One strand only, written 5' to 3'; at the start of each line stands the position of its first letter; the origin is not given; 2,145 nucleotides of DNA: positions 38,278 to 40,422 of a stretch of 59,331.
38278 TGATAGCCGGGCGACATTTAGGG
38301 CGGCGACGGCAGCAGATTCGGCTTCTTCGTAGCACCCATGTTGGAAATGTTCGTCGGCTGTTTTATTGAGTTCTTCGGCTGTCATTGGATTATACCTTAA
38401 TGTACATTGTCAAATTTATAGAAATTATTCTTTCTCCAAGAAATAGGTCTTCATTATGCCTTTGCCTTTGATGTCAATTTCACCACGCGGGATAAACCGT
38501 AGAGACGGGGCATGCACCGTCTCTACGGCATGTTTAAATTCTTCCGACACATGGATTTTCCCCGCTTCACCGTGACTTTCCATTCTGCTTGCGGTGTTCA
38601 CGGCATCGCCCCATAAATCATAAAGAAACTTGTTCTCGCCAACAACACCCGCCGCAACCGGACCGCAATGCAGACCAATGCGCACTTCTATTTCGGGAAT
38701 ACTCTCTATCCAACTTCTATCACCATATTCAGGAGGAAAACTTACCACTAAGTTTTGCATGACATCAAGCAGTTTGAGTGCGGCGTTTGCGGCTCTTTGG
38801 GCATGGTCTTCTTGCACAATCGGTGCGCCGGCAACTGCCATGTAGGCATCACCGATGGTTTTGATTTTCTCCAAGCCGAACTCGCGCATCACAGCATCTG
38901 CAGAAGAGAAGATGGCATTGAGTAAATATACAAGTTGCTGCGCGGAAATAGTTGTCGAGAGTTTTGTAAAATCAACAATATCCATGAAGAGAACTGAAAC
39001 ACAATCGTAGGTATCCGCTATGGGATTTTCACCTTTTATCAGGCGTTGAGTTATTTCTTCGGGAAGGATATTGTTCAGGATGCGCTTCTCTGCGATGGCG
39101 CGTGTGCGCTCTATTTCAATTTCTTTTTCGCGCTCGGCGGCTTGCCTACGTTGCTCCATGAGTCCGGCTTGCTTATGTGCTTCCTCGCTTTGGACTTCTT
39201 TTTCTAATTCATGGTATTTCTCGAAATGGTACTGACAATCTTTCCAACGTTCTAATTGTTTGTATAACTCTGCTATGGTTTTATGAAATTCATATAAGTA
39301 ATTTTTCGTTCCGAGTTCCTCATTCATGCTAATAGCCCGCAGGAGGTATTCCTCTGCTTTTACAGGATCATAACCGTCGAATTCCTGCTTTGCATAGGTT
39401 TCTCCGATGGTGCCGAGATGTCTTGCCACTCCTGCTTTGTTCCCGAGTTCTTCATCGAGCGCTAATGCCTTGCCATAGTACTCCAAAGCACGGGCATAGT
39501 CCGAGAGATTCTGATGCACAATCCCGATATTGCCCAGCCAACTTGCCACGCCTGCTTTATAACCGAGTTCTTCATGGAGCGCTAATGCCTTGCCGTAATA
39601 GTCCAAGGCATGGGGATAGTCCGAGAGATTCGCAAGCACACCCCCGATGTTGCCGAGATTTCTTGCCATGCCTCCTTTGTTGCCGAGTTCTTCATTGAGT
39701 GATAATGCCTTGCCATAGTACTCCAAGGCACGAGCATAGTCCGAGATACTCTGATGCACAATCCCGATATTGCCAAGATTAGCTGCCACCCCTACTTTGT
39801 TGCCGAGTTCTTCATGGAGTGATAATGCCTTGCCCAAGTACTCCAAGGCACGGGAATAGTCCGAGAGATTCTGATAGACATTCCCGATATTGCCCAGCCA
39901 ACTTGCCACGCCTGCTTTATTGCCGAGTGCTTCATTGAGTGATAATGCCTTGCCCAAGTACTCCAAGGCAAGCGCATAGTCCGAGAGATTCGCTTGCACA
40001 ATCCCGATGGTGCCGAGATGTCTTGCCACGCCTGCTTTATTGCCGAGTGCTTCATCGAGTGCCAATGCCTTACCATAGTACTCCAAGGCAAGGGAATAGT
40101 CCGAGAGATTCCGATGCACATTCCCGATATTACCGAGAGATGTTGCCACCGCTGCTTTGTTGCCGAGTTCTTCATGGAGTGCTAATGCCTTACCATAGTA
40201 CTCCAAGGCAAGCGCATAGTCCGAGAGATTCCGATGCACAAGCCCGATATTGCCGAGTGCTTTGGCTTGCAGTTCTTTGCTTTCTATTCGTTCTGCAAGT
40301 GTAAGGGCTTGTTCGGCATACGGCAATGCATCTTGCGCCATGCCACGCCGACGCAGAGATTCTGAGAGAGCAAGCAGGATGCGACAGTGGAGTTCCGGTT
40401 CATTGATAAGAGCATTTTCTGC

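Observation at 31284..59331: Same-strand array of ten TPR + class III adenylate cyclase paralogues plus two remnants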

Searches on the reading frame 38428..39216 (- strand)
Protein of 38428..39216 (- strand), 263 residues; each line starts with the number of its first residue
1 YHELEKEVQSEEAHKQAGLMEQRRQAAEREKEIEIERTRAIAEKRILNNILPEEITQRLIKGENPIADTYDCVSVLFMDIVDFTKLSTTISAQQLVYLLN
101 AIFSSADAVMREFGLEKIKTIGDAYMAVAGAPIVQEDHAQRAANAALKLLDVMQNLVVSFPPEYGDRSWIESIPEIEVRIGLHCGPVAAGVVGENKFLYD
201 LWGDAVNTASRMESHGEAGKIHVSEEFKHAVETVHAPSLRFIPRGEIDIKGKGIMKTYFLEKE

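Call 23: search_solved_structures(query=window:38428-39216:-, max_evalue=1e-10, show_alignments=3)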
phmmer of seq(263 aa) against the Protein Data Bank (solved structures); distinct sequences matched with E-value up to 1e-10: 41.
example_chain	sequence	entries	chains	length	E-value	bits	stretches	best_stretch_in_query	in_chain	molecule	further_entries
9u3p_A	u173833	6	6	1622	7.9e-53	182.7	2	45-260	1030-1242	Adenylate cyclase type 9,Protein M2-1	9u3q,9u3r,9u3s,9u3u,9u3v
8sl3_A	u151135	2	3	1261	9.8e-53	182.4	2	25-260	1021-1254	Adenylate cyclase type 5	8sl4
7pd4_A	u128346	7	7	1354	1.1e-52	182.3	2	45-260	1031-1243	Adenylate cyclase 9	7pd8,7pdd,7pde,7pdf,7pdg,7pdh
6r4o_A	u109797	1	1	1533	1.7e-52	181.7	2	45-260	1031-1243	Adenylate cyclase 9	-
6r3q_A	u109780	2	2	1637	1.9e-52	181.5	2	45-260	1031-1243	Adenylate cyclase 9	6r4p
8buz_A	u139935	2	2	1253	9.8e-51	175.9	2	67-225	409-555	Adenylate cyclase type 8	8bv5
5o5k_A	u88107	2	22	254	1.2e-45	159.2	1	24-260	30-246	Adenylate cyclase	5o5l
9bcv_A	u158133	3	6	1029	1e-44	156.2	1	18-260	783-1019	Atrial natriuretic peptide receptor 1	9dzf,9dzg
9dzh_A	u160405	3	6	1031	1e-44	156.2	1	18-260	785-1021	Atrial natriuretic peptide receptor 1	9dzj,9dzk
9bcl_A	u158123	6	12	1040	1e-44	156.2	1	18-260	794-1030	Atrial natriuretic peptide receptor 1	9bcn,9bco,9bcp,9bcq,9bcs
7yz9_A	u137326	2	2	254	1e-43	152.9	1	23-260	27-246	Adenylate cyclase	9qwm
4p2m_A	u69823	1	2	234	7.5e-43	150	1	44-260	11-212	Adenylate cyclase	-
4p2x_A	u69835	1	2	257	9.1e-43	149.8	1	44-260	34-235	Adenylate cyclase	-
7yzi_A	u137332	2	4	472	9.6e-43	149.7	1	24-260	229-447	Adenylate cyclase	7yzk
4p2f_A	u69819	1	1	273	1.6e-42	149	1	44-260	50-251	Adenylate cyclase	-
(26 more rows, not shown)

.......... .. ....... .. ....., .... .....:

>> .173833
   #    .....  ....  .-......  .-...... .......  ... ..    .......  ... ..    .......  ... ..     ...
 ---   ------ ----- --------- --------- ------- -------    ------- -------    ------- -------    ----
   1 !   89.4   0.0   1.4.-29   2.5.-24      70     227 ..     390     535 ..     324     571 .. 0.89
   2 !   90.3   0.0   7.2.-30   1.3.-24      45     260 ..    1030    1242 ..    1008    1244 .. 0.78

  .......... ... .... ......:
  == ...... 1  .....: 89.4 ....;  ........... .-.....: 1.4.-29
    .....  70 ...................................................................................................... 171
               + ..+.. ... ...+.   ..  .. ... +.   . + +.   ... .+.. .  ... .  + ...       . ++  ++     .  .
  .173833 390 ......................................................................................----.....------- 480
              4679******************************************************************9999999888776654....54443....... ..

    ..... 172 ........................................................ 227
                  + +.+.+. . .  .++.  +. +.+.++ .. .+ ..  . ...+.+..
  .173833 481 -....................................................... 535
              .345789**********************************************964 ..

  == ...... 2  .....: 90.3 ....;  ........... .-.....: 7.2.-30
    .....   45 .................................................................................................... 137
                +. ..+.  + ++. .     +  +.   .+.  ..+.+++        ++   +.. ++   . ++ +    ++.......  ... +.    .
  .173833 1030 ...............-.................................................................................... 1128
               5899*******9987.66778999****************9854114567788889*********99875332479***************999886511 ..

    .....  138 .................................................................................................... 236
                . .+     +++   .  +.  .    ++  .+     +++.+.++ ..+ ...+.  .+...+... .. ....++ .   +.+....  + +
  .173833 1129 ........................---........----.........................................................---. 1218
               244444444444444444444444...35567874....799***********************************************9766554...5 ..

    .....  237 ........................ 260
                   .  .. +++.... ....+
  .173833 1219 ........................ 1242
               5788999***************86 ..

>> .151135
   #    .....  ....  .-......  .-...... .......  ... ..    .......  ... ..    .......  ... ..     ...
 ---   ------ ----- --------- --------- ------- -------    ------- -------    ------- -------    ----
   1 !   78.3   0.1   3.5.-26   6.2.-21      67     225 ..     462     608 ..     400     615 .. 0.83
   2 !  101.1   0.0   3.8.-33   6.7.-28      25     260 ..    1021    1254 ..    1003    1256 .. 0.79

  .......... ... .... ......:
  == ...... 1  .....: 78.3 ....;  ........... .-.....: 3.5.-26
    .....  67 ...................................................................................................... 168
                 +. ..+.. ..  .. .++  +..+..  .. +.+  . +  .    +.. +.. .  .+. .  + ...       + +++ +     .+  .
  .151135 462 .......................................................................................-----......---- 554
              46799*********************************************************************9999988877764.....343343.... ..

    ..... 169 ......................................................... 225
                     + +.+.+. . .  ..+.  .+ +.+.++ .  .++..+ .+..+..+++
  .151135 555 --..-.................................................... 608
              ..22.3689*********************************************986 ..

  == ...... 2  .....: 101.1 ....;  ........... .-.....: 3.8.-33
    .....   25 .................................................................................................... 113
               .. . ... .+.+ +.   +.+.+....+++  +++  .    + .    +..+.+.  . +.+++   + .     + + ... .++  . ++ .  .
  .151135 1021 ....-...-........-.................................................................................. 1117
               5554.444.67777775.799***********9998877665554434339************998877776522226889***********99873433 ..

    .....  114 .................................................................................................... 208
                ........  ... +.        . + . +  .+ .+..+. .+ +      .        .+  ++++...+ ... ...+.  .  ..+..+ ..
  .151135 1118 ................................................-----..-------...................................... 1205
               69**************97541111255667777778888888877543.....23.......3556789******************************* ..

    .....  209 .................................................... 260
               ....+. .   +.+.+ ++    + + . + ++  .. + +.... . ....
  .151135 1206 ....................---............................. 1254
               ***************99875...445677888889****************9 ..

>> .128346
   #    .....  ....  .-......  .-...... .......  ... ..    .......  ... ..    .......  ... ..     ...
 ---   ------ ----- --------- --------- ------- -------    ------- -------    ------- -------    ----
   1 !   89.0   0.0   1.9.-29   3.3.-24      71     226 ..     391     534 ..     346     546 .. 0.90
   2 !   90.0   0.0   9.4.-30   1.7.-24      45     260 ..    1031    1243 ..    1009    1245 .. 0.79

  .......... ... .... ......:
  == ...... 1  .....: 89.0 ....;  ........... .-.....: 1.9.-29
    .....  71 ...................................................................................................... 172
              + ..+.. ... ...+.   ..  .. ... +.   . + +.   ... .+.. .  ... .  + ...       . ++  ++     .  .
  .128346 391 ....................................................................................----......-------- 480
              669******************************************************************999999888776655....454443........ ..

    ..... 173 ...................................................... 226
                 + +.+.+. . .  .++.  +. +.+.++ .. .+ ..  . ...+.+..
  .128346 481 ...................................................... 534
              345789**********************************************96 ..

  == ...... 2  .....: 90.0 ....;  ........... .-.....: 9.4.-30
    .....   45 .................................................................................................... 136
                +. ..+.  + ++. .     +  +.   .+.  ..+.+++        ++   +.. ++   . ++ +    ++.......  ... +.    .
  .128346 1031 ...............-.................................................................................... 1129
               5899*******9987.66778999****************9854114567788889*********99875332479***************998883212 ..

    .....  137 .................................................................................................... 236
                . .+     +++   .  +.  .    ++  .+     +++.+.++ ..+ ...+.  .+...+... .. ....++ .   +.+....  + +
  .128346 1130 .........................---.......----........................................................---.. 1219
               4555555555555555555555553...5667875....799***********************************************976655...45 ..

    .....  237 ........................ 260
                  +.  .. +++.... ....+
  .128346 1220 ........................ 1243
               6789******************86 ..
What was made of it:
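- On Class III nucleotidyl cyclase (Pfam PF00211), subclass IIIa-like: Aligned to AC9/AC5 C2 residues in call 23.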

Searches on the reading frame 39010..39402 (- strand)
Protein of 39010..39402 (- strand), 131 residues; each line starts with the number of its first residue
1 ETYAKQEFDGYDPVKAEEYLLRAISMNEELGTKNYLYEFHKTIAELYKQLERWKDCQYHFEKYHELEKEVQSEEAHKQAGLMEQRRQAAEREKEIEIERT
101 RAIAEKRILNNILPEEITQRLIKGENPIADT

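Call 80: search_protein_representatives(protein=window:39010-39402:-)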
Query: 131 residues. Proteins with E-value up to 0.001 (for the whole library): 487; up to 1e-10: 212; up to 1e-30: 15. The best 150 are listed.
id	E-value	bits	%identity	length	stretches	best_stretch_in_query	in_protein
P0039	1.0e-45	171.2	41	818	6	3-130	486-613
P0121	4.7e-45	169.1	37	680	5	3-130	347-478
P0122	3.0e-36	140.6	38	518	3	3-129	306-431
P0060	8.1e-36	139.3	38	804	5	2-130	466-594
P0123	1.1e-34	135.7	41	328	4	1-130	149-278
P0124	5.8e-34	133.3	36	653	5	3-130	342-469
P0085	1.9e-33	131.6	35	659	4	3-131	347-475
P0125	3.7e-33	130.7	45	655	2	3-130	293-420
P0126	6.7e-33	129.8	44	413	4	3-130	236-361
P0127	3.6e-32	127.5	41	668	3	2-130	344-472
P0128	5.5e-32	126.9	38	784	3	2-130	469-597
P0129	6.8e-32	126.6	43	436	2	3-126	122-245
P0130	2.2e-31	125.0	52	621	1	1-130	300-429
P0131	5.0e-31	123.8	35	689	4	6-130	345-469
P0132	1.0e-30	122.8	52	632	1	3-130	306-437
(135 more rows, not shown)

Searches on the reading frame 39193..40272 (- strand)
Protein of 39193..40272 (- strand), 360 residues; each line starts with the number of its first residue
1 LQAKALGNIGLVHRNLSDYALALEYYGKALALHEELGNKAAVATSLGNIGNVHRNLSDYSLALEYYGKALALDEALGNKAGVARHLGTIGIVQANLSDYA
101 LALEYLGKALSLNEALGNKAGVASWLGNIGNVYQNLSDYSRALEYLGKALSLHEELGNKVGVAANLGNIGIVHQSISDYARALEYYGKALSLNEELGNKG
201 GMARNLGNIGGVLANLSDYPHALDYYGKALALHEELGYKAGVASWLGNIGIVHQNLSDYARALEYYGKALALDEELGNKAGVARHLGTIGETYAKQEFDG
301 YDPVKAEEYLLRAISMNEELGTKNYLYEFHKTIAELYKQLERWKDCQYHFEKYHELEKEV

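Call 22: search_solved_structures(query=window:39193-40272:-, max_evalue=0.00001, show_alignments=2)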
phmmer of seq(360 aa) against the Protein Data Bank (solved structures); distinct sequences matched with E-value up to 0.00001: 36.
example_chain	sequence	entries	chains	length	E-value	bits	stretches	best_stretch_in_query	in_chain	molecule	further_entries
9qhb_A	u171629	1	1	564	7.3e-55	190.1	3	6-296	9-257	Engineered tetratricopeptide repeat protein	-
6hc2_A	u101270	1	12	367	1.8e-29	106.6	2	21-203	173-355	G-protein-signaling modulator 2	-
4wng_A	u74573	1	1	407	2.1e-29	106.3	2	21-204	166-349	G-protein-signaling modulator 2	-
3sf4_A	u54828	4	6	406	2.4e-29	106.2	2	21-204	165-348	G-protein-signaling modulator 2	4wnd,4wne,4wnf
5a6c_A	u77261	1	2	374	3.7e-28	102.2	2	21-199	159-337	G-PROTEIN-SIGNALING MODULATOR 2, AFADIN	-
5a7d_B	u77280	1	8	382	4.6e-27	98.7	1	21-209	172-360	PINS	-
3ro2_A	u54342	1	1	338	2.2e-26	96.4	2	21-197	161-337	G-protein-signaling modulator 2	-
4g2v_A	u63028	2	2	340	2.3e-26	96.4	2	21-197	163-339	G-protein-signaling modulator 2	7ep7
9qhc_A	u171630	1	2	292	2.6e-26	96.2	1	3-317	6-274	Engineered tetratricopeptide repeat protein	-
8bu0_A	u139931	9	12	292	4e-26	95.6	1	6-313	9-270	Consensus tetratricopeptide repeat protein | Crystal structure of an 8-repeat consensus TPR superhelix with Zinc. | Monomer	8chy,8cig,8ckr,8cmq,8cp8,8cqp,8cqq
4a1s_A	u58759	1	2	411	3.1e-25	92.7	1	21-192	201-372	PARTNER OF INSCUTEABLE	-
7obi_A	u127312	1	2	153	2e-24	89.9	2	3-83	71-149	CTPR-rv4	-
4jhr_A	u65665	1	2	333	2.5e-21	79.8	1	21-198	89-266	G-protein-signaling modulator 2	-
3ro3_A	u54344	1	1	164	3.8e-16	62.8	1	2-157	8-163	G-protein-signaling modulator 2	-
7t7t_A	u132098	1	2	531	6.6e-14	55.4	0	88-206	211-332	Protein TONSOKU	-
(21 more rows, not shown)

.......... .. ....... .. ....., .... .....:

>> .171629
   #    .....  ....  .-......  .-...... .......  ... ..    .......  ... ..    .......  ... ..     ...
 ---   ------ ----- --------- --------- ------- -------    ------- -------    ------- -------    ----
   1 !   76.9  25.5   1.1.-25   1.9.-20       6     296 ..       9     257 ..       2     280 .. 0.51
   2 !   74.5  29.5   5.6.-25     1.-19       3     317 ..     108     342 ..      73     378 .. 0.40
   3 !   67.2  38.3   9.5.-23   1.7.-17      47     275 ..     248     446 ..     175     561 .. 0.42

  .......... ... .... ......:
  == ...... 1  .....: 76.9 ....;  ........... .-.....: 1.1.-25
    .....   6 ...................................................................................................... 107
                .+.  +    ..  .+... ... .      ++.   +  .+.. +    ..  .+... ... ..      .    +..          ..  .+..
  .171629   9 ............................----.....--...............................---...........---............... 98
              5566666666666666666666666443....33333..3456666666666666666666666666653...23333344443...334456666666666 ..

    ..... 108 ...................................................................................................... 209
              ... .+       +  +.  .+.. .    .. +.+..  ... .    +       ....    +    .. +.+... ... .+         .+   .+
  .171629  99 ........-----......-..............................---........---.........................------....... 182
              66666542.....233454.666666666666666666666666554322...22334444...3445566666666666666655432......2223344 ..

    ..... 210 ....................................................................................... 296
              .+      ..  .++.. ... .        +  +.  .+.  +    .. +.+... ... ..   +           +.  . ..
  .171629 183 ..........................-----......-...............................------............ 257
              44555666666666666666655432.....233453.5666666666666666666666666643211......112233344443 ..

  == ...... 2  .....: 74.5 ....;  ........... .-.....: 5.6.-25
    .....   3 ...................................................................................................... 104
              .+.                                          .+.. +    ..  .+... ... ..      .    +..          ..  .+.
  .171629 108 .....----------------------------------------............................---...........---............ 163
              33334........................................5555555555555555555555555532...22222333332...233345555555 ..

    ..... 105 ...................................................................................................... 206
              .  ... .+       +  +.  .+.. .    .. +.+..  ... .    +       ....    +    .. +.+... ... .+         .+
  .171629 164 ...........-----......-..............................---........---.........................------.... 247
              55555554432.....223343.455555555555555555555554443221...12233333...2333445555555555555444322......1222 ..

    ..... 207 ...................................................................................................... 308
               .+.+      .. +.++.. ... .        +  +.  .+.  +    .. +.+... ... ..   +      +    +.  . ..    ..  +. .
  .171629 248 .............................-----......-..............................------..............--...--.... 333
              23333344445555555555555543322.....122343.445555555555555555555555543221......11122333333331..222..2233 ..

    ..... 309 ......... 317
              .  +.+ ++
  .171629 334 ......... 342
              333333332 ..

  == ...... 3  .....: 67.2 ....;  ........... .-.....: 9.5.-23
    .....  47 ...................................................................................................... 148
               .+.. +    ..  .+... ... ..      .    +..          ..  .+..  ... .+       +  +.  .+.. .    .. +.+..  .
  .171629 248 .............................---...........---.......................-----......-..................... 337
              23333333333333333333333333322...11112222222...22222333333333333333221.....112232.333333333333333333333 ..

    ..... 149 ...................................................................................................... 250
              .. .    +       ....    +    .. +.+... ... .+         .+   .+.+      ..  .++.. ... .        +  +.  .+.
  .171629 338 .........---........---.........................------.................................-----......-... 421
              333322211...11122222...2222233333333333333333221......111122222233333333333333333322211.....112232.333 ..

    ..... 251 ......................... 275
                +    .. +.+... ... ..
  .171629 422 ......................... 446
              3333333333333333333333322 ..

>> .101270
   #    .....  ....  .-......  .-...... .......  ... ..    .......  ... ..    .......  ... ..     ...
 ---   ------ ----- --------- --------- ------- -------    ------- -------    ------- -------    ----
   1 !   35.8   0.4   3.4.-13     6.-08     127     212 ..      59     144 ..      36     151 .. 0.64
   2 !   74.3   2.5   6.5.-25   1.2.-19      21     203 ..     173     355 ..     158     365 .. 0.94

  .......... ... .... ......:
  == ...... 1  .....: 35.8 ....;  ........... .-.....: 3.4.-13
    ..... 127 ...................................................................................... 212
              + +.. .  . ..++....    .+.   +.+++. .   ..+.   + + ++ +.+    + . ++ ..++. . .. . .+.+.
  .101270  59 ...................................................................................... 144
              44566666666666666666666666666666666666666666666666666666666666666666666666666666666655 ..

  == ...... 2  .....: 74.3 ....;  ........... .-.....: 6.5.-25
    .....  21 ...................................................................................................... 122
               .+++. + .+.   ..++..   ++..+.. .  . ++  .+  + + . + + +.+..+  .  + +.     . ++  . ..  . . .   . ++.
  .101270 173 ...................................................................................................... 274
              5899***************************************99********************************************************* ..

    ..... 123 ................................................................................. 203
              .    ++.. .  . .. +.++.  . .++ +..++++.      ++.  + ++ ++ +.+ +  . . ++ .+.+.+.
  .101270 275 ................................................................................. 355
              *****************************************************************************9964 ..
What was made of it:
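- Canonical numbering equals unit position minus 2 (call 22).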
